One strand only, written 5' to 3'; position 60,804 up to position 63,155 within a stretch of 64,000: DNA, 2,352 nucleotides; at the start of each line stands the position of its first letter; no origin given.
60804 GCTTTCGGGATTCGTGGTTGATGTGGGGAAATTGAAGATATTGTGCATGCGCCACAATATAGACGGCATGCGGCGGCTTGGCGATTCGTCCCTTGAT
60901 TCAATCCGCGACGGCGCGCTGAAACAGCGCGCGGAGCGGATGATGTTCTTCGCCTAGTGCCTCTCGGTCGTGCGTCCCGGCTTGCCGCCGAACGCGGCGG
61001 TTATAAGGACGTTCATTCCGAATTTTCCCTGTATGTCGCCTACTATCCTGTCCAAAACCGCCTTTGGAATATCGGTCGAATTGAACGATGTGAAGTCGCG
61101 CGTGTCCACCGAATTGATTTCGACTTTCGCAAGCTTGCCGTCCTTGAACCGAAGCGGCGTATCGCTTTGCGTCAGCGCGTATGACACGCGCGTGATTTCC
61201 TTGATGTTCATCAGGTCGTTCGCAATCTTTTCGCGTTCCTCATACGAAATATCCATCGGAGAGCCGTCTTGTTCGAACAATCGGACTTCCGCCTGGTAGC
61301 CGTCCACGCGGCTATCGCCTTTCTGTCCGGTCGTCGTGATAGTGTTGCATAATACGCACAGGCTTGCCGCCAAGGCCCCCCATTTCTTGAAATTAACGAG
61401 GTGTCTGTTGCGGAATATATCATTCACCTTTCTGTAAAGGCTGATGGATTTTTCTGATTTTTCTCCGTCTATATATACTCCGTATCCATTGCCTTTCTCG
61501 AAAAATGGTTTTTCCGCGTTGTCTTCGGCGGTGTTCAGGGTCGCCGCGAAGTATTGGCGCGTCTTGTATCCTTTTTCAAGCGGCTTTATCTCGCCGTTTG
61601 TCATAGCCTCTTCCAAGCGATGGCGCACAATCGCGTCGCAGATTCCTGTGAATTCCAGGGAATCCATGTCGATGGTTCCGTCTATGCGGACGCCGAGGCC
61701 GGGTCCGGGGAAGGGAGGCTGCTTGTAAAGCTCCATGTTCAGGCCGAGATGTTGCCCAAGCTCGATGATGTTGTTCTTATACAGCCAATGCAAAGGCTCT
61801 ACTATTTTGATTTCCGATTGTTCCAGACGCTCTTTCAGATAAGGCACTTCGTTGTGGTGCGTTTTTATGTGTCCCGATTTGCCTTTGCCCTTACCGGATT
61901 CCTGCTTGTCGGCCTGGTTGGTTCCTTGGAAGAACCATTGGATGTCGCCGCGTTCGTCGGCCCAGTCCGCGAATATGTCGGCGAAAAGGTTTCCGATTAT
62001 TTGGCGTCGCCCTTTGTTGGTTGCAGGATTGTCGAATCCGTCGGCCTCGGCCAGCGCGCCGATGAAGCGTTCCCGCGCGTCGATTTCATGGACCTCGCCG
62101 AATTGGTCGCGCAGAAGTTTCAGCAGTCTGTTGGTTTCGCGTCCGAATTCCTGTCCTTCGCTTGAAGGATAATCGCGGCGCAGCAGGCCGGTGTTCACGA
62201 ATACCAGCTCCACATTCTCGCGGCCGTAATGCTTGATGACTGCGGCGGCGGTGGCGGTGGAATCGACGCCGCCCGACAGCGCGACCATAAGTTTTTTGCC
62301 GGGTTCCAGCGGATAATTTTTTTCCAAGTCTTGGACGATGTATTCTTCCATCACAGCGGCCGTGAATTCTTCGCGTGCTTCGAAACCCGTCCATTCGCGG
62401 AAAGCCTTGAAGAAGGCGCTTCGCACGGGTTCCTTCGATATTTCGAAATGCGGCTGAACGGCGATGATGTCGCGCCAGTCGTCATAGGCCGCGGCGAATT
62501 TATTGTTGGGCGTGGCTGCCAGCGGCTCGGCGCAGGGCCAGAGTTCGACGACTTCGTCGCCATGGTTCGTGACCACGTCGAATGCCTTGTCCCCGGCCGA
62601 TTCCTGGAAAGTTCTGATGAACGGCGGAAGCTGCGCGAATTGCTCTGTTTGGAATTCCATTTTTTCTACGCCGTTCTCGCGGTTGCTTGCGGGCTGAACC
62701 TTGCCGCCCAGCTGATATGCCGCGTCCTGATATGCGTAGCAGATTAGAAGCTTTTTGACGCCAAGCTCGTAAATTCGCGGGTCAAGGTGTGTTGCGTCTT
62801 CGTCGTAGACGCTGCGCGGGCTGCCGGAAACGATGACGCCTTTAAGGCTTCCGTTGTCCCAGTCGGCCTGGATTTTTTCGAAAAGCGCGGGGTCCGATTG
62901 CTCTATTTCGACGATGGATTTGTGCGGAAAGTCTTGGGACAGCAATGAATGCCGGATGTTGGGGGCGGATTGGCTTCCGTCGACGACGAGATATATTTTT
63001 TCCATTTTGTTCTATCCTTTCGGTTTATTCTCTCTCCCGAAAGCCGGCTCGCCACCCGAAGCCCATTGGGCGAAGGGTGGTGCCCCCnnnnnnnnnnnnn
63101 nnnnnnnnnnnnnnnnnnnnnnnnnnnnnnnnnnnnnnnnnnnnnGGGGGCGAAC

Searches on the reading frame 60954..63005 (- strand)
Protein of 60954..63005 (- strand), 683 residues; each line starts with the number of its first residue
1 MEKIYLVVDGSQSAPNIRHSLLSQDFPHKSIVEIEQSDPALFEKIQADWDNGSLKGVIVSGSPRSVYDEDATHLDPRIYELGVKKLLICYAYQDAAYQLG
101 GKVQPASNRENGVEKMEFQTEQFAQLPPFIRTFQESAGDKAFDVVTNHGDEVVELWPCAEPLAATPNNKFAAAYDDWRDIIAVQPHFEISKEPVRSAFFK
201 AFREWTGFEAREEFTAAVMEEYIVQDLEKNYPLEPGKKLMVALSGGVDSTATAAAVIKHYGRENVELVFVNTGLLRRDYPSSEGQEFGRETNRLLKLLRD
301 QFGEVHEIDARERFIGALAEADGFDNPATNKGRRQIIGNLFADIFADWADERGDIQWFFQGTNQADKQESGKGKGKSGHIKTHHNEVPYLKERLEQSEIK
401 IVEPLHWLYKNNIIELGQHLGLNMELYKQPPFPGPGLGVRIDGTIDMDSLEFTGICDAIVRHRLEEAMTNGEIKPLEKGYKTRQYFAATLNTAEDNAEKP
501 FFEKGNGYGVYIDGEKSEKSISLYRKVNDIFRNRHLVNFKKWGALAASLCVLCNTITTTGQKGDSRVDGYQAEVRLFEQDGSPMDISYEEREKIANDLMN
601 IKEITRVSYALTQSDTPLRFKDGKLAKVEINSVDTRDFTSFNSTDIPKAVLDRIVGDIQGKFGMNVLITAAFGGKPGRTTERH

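Call 46: find_encoding_contigs(protein=window:60954-63005:-, flank=10000, max_places=2)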
Protein window:60954-63005:- (683 aa): 1 contig read that carries it; 1 place shown.
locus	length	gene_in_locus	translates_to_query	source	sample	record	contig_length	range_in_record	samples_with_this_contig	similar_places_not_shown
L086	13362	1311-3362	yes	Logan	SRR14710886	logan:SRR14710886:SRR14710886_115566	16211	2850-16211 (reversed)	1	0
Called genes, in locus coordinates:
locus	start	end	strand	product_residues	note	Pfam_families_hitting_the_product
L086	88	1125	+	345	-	PF00535:Glycos_transf_2, PF10111:Glyco_tranf_2_2 (weak), PF13641:Glyco_tranf_2_3 (weak)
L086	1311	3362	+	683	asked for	PF00117:GATase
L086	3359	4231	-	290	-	PF01636:APH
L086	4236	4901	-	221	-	PF03167:UDG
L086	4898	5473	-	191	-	-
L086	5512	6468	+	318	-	PF01116:F_bP_aldolase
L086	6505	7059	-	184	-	-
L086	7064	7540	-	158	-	-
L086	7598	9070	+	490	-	PF01541:GIY-YIG, PF27096:UvrC_M, PF02151:UVR, PF08459:UvrC_RNaseH_dom, PF12826:HHH_2 (faint), PF14520:HHH_5 (weak)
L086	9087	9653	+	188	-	PF01066:CDP-OH_P_transf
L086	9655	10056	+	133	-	-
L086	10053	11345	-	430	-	PF11638:DnaA_N (weak), PF00308:Bac_DnaA, PF00004:AAA, PF13479:AAA_24 (faint), PF08299:Bac_DnaA_C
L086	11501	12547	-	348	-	PF21102:DprA_N (faint), PF02481:DNA_processg_A, PF17782:WHD_DprA (faint)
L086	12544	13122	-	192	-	PF02660:G3P_acyltransf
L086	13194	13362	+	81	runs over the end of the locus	PF01649:Ribosomal_S20p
